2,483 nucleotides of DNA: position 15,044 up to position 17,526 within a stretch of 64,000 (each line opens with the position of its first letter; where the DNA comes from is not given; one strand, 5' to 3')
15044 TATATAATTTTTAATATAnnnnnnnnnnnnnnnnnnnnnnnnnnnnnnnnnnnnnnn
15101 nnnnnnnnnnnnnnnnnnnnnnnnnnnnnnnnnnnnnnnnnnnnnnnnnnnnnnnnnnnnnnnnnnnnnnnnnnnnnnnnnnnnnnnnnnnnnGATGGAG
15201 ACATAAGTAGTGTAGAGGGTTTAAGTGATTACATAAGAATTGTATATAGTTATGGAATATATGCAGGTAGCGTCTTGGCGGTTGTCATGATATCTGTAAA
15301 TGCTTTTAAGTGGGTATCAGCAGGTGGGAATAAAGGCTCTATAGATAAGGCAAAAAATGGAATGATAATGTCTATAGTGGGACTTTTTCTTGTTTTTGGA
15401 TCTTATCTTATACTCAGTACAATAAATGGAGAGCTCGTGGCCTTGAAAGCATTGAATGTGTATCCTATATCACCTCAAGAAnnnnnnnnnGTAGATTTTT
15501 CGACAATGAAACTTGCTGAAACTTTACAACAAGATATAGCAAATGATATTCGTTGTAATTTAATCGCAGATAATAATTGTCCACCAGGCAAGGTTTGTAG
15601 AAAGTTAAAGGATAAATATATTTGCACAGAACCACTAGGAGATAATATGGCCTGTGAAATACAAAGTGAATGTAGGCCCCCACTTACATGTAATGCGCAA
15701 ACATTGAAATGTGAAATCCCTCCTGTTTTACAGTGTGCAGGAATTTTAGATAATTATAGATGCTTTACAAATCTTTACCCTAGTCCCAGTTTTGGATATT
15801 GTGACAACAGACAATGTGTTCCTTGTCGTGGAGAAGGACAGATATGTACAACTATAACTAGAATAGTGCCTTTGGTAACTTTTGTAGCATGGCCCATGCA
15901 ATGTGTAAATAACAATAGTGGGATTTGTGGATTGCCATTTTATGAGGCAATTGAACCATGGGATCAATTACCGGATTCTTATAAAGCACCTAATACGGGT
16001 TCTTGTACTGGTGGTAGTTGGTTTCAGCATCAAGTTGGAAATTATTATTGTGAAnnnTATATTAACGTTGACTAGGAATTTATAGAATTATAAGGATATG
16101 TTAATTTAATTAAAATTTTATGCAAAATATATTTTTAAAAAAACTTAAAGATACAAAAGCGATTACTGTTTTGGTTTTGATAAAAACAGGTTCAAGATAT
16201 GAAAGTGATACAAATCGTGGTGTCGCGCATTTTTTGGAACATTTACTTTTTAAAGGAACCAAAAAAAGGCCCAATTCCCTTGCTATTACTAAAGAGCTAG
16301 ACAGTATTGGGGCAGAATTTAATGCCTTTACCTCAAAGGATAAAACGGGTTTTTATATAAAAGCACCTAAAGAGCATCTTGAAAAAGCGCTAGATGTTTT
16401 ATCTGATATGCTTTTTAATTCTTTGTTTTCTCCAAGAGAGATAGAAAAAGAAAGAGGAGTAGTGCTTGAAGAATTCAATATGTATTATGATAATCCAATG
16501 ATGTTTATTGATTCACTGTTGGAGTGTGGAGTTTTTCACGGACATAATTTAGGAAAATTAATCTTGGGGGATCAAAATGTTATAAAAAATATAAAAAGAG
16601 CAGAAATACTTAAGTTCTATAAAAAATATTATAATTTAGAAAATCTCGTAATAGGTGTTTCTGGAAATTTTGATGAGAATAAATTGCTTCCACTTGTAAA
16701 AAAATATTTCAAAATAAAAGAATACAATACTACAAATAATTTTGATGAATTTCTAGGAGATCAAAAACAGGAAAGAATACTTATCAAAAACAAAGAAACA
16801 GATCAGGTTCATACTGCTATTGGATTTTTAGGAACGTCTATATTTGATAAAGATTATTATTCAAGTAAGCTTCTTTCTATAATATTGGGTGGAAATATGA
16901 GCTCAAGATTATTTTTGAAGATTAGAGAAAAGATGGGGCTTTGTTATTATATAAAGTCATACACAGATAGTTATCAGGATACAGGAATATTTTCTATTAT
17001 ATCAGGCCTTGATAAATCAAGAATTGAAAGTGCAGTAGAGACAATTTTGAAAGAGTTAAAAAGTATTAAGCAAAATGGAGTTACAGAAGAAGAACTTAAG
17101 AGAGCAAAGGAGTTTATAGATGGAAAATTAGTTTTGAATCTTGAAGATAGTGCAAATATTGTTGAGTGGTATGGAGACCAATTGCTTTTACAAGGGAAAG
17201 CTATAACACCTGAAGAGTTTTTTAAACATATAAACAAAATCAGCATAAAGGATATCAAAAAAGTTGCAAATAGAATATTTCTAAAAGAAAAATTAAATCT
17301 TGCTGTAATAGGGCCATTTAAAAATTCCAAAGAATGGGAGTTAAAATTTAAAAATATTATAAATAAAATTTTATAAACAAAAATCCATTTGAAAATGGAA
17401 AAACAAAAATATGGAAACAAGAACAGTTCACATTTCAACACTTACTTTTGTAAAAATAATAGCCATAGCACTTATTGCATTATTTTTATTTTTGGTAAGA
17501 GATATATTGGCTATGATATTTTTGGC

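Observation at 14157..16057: Tandem pilin-like membrane proteins with a conserved core and unrelated cysteine-rich C-terminal domains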

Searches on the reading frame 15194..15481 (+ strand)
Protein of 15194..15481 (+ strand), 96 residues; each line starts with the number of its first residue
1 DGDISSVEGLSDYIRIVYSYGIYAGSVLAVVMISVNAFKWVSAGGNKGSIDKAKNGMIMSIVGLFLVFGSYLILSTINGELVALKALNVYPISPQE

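Call 61: find_related_loci(query=A6, collection=genome_contigs, flank=10000)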
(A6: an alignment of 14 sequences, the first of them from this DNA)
Query A6 (96 aa) in genome_contigs; peptide patterns used: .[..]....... (x = any residue, [..] = any of these).
21 stretches matched a pattern; 11 encode a relative of the query (tblastn E <= 1e-3); 11 distinct loci.
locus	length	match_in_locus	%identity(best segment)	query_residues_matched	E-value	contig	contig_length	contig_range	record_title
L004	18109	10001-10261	67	7-93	6e-37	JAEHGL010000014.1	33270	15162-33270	Candidatus Komeilibacteria bacterium S5_K13 S5_K13__14, whole genome shotgun sequence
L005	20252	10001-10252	51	13-96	7e-25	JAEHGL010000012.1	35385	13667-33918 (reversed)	Candidatus Komeilibacteria bacterium S5_K13 S5_K13__12, whole genome shotgun sequence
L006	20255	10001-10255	42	10-94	3e-20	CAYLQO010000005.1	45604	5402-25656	MAG TPA_asm: uncultured Gammaproteobacteria bacterium isolate binchicken_co153_18 genome assembly, contig: NODE_676_leng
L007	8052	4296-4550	39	10-94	6e-18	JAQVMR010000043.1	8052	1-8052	MAG: Patescibacteria group bacterium isolate STF1_138 NODE_31070_length_8052_cov_3.554953_Sandtown_F1, whole genome shot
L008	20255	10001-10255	40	10-94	1e-17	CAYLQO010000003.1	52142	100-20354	MAG TPA_asm: uncultured Gammaproteobacteria bacterium isolate binchicken_co153_18 genome assembly, contig: NODE_496_leng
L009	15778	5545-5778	42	16-93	1e-17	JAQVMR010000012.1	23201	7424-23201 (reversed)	MAG: Patescibacteria group bacterium isolate STF1_138 NODE_5153_length_23201_cov_3.386279_Sandtown_F1, whole genome shot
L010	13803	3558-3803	39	13-94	7e-17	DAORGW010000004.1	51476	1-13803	MAG TPA_asm: bacterium isolate AMR_MDS_1220 NODE_292_length_51476_cov_10.624725, whole genome shotgun sequence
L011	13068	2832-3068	48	4-82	7e-17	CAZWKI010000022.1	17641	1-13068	MAG TPA_asm: uncultured Gammaproteobacteria bacterium isolate SRP192927_co7_706 genome assembly, contig: NODE_5894_lengt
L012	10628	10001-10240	40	10-89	1e-15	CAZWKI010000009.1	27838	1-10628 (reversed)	MAG TPA_asm: uncultured Gammaproteobacteria bacterium isolate SRP192927_co7_706 genome assembly, contig: NODE_2811_lengt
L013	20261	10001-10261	36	10-96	9e-15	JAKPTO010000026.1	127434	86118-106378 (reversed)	MAG: bacterium isolate USPA_maxbin.021 k141_121866, whole genome shotgun sequence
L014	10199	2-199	44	29-94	2e-13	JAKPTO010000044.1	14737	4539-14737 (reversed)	MAG: bacterium isolate USPA_maxbin.021 k141_822108, whole genome shotgun sequence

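Call 62: search_solved_structures(query=A6, max_evalue=10, show_alignments=3)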
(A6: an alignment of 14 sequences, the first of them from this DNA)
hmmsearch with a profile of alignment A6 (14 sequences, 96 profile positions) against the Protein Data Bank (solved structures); distinct sequences matched with E-value up to 10: 1.
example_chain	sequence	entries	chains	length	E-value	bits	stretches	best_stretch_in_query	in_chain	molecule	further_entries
8z81_A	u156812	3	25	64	1.2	12.3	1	14-57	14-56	Antenna complex, alpha/beta subunit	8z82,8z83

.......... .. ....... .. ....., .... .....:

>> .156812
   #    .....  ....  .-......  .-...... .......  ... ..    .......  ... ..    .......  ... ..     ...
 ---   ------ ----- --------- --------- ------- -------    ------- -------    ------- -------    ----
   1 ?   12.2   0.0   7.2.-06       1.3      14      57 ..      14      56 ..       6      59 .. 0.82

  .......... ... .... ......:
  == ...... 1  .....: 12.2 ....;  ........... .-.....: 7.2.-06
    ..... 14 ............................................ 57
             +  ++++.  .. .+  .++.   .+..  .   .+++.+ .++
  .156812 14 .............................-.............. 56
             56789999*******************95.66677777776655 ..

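Call 67: search_protein_families(library=pfam, proteins=[L005:1226-1888:+, L005:1991-3058:+, L005:3150-3617:+, L005:3693-4364:+, L005:4369-6273:+, L005:6320-6910:+, L005:6912-7511:+, L005:7535-8788:+, L005:8826-9536:+, L005:9539-10768:+], max_evalue=0.01)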
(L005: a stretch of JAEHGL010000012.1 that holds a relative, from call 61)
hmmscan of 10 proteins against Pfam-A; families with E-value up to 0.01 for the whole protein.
L005:1226-1888:+ (220 aa): 13 families
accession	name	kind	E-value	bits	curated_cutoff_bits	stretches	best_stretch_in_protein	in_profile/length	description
PF13847.12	Methyltransf_31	-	4.5e-20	72.2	27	1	31-140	2-121/145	Methyltransferase domain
PF08241.18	Methyltransf_11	-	6.8e-20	72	21.2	1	37-135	1-95/95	Methyltransferase domain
PF13649.12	Methyltransf_25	-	4.9e-19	69.3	27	1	36-131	1-97/97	Methyltransferase domain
PF13489.12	Methyltransf_23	-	2e-15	57.4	27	1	22-203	11-163/164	Methyltransferase domain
PF08242.18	Methyltransf_12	-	3.1e-15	57.1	30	1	37-133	1-98/98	Methyltransferase domain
PF01209.24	Ubie_methyltran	-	4.4e-11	43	20.1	1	2-203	17-217/233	ubiE/COQ5 methyltransferase family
PF07021.18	MetW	-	1e-07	32.2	21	1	25-144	6-118/193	Methionine biosynthesis protein MetW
PF02353.26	CMAS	-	1.3e-06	28.4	27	1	27-137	57-166/273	Mycolic acid cyclopropane synthetase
PF05175.20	MTS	-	2.3e-06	27.8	23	1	33-151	32-155/170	Methyltransferase small domain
PF02390.23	Methyltransf_4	-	0.00011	22.1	24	1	36-145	5-126/173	Putative methyltransferase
PF03848.20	TehB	-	0.00017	21.5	20.4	1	22-131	21-128/193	Tellurite resistance protein TehB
PF13679.12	Methyltransf_32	-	0.0018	18.7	27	1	31-108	24-109/143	Methyltransferase domain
PF01739.24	CheR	-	0.0064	16.4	27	0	94-135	133-173/195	CheR methyltransferase, SAM binding domain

L005:1991-3058:+ (355 aa): 0 families

L005:3150-3617:+ (155 aa): 1 family
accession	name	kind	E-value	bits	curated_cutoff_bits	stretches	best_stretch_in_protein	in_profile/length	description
PF12666.12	PrgI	-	2.4e-06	28.4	27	1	6-81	2-81/91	PrgI family protein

L005:3693-4364:+ (223 aa): 0 families

L005:4369-6273:+ (634 aa): 5 families
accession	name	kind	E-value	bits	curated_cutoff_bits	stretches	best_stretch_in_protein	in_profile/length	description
PF19044.6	P-loop_TraG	-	2.3e-31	109.3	25.8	1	270-574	27-344/413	TraG P-loop domain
PF12846.13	AAA_10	-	9.6e-12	45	27.5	2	272-319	21-68/362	AAA-like domain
PF01935.23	DUF87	-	5.9e-07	30.2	23.2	1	277-402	28-141/220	Helicase HerA, central domain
PF11130.14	TraC_F_IV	-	4.6e-05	23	28.1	1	119-218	274-373/375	TraC protein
PF03135.19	CagE_TrbE_VirB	-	0.00013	22.4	21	1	71-217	62-196/204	CagE, TrbE, VirB family, component of type IV transporter system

L005:6320-6910:+ (196 aa): 2 families
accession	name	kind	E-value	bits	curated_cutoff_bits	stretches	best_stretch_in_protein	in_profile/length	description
PF02472.21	ExbD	-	0.0004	20.9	25.4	1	22-95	16-89/128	Biopolymer transport protein ExbD/TolR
PF24301.1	FraC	-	0.0098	16.5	27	0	9-63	78-131/171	Filament integrity protein FraC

L005:6912-7511:+ (199 aa): 2 families
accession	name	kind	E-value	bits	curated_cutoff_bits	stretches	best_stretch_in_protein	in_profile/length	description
PF12420.13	DUF3671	-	0.00014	21.8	34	1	16-159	103-206/223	Fam-L, Fam-M like protein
PF02009.21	RIFIN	-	0.0047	17.3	32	0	137-163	285-311/327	Rifin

L005:7535-8788:+ (417 aa): 1 family
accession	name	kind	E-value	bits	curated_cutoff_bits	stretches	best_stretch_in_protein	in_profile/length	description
PF25174.1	Beta-prop_THOC3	-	0.0021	17.6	305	0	220-338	39-145/272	THOC3 beta-propeller domain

L005:8826-9536:+ (236 aa): 2 families
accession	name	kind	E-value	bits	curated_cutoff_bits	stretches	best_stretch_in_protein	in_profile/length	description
PF13462.12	Thioredoxin_4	-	4e-14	53.6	23.2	1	77-232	7-164/165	Thioredoxin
PF01323.26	DSBA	-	0.0011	19.2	25.6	1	100-225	59-184/191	DSBA-like thioredoxin domain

L005:9539-10768:+ (409 aa): 2 families
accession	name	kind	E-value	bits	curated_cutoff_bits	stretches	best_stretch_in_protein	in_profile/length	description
PF01510.30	Amidase_2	-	5.7e-16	59.5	26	1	257-397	3-129/131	N-acetylmuramoyl-L-alanine amidase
PF18895.5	T4SS_pilin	-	6.8e-08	32.9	26.6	1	158-217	11-69/71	Type IV secretion system pilin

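Call 71: find_homologous_proteins(query=L005:4369-6270:+, max_evalue=1e-100)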
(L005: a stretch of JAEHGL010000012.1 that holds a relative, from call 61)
Query L005:4369-6270:+ (634 aa): 7998 proteins with E <= 1e-100 among 8000 candidates; the best 120 are listed.
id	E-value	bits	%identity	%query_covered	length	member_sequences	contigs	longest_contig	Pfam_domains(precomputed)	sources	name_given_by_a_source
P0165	0.0e+0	1349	95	100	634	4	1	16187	PF19044.7,PF01935.24,PF12846.14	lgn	-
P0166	0.0e+0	1174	83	99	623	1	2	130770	PF19044.7,PF01935.24,PF11130.15,PF12846.14,PF03135.20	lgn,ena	-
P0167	0.0e+0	1167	82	100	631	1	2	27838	PF19044.7,PF01935.24,PF12846.14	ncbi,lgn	-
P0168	0.0e+0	1122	79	99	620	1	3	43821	PF19044.7,PF01935.24,PF12846.14,PF03135.20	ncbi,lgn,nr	ncbi:MAG: ATP-binding protein [Patescibacteria group bacterium]|nr:ATP-binding protein [Patescibacte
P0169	0.0e+0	1120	79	99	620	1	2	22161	PF19044.7,PF01935.24,PF12846.14,PF03135.20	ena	-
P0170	0.0e+0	1117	78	98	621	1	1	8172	PF19044.7,PF01935.24,PF12846.14,PF03135.20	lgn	-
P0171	0.0e+0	1117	80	98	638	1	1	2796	PF19044.7,PF01935.24,PF12846.14,PF03135.20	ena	-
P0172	0.0e+0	1108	79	98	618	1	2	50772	PF19044.7,PF01935.24,PF11130.15,PF12846.14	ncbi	-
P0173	0.0e+0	1106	78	98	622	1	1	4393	PF19044.7,PF01935.24,PF12846.14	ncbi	-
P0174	0.0e+0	1106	77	99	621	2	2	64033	PF19044.7,PF01935.24,PF12846.14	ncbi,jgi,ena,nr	ncbi:MAG TPA: ATP-binding protein [bacterium]|nr:ATP-binding protein [bacterium]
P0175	0.0e+0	1105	78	98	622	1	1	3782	PF19044.7,PF01935.24,PF12846.14,PF03135.20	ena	-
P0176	0.0e+0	1102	78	98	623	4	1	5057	PF19044.7,PF01935.24,PF12846.14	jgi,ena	-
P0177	0.0e+0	1101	78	96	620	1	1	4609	PF19044.7,PF01935.24,PF12846.14,PF03135.20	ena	-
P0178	0.0e+0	1101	78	98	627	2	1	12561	PF19044.7,PF01935.24,PF12846.14,PF03135.20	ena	-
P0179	0.0e+0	1100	77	99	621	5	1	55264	PF19044.7,PF01935.24,PF12846.14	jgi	-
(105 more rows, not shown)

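Call 72: find_encoding_contigs(protein=P0166, flank=10000, max_places=4)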
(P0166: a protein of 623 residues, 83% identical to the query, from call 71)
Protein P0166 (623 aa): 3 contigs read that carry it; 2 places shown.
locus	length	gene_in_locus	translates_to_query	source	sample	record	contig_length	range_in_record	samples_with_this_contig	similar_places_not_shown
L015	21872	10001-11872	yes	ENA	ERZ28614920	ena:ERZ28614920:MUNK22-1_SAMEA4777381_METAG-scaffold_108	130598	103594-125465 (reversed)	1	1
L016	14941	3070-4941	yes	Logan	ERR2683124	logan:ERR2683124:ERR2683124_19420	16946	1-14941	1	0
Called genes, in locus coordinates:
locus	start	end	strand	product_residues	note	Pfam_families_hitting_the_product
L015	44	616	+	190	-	PF01997:Translin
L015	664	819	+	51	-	-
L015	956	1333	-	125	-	-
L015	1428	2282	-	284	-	PF00763:THF_DHG_CYH, PF02882:THF_DHG_CYH_C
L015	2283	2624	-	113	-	PF07883:Cupin_2 (weak)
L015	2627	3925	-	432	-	PF00464:SHMT, PF01212:Beta_elim_lyase (weak), PF00155:Aminotran_1_2, PF01053:Cys_Met_Meta_PP (weak)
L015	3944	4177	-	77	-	-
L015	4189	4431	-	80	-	-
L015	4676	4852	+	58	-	-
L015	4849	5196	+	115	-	-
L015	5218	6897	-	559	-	PF04055:Radical_SAM, PF16199:Radical_SAM_C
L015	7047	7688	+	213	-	PF01209:Ubie_methyltran, PF02353:CMAS, PF13489:Methyltransf_23, PF05175:MTS, PF13649:Methyltransf_25, PF13847:Methyltransf_31, PF08241:Methyltransf_11, PF08242:Methyltransf_12, +1 more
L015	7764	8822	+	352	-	-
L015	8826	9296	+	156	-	-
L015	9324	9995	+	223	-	PF26593:TraC-like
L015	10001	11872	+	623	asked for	PF03135:CagE_TrbE_VirB (faint), PF11130:TraC_F_IV (weak), PF01935:DUF87 (weak), PF12846:AAA_10 (faint), PF19044:P-loop_TraG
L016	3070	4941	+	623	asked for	PF03135:CagE_TrbE_VirB (faint), PF11130:TraC_F_IV (weak), PF01935:DUF87 (weak), PF12846:AAA_10 (faint), PF19044:P-loop_TraG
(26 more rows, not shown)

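Call 73: find_encoding_contigs(protein=P0165, flank=10000, max_places=4)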
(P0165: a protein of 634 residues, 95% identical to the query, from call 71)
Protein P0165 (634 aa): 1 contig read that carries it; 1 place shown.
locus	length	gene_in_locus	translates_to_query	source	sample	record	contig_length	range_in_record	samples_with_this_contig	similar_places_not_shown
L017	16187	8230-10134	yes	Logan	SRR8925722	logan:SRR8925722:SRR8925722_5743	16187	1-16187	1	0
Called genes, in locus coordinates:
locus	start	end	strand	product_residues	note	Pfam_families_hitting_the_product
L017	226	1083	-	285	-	PF00763:THF_DHG_CYH, PF02882:THF_DHG_CYH_C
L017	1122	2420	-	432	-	PF00464:SHMT, PF01212:Beta_elim_lyase (weak), PF00155:Aminotran_1_2 (weak)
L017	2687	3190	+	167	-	-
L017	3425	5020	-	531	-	PF04055:Radical_SAM, PF16199:Radical_SAM_C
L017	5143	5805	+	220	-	PF01209:Ubie_methyltran, PF13489:Methyltransf_23, PF05175:MTS (weak), PF07021:MetW, PF13847:Methyltransf_31, PF08241:Methyltransf_11, PF08242:Methyltransf_12, PF13649:Methyltransf_25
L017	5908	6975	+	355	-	-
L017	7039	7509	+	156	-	PF12666:PrgI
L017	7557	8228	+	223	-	PF26593:TraC-like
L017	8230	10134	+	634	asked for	PF01935:DUF87 (weak), PF12846:AAA_10 (weak), PF19044:P-loop_TraG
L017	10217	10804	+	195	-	-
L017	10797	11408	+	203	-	-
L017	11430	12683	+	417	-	-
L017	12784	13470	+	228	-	PF13462:Thioredoxin_4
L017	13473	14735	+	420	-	PF18895:T4SS_pilin (weak)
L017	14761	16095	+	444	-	PF18073:Zn_ribbon_LapB, PF13481:AAA_25, PF03796:DnaB_C (faint), PF06745:ATPase, PF23442:DUF7125 (weak), PF06745:ATPase, PF13541:ChlI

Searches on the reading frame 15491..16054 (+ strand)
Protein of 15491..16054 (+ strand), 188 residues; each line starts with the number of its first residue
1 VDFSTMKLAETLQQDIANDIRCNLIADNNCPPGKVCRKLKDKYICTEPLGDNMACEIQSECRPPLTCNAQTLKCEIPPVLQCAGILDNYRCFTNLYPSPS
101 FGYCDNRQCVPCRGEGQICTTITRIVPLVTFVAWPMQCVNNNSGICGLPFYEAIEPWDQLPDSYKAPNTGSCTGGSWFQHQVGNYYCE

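Call 77: search_solved_structures(query=A7, max_evalue=10, show_alignments=2)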
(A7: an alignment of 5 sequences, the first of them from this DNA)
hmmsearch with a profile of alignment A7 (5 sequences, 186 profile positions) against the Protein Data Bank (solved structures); distinct sequences matched with E-value up to 10: 0.

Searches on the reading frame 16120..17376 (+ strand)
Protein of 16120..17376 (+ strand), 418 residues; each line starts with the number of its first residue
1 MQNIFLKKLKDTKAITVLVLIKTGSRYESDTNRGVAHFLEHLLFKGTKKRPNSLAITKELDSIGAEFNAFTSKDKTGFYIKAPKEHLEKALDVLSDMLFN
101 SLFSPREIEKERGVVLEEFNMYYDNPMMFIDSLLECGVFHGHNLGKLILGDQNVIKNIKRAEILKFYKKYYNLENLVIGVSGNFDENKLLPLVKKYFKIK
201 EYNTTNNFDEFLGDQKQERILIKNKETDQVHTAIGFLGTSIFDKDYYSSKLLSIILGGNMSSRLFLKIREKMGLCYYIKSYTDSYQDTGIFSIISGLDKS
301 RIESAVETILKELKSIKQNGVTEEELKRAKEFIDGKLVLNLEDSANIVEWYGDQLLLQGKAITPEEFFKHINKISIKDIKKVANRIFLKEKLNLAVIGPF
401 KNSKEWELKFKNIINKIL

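Call 10: search_protein_families(library=pfam, proteins=[window:16120-17376:+], max_evalue=0.001)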
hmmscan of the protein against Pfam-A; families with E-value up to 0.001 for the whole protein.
window:16120-17376:+ (418 aa): 2 families
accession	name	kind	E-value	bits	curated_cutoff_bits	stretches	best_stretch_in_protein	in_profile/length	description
PF05193.26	Peptidase_M16_C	-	3.1e-46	158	23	1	157-331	1-179/181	Peptidase M16 inactive domain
PF00675.25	Peptidase_M16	-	5.9e-40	137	22.3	1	8-150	6-147/149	Insulinase (Peptidase family M16)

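Call 99: find_related_loci(query=window:16120-17373:+, collection=metagenome_contigs, flank=6000)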
Query window:16120-17373:+ (418 aa) in metagenome_contigs; peptide patterns used: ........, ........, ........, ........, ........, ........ (x = any residue, [..] = any of these).
437 stretches matched a pattern; 13 encode a relative of the query (tblastn E <= 1e-3); 13 distinct loci.
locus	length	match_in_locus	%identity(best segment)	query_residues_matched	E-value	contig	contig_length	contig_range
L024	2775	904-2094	41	10-407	1e-105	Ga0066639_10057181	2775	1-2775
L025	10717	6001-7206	40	3-404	3e-100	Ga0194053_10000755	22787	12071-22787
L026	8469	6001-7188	41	10-405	1e-99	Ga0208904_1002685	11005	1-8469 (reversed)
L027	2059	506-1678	40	9-399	5e-93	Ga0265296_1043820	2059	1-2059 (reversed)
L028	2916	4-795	38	144-407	2e-53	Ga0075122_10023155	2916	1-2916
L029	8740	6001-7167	30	15-404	2e-44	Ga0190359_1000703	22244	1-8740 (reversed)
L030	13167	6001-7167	30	15-404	2e-44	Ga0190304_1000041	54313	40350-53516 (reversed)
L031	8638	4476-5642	29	15-404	9e-41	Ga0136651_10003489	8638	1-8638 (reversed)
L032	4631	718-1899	27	12-405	1e-33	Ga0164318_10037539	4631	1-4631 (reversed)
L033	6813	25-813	29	139-397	3e-23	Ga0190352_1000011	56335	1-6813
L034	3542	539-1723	24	5-392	3e-16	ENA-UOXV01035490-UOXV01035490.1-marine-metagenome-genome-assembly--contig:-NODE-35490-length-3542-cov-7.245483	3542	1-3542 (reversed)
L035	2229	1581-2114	24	221-398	1e-12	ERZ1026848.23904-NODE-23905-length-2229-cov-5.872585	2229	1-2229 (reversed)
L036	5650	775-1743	24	76-392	3e-8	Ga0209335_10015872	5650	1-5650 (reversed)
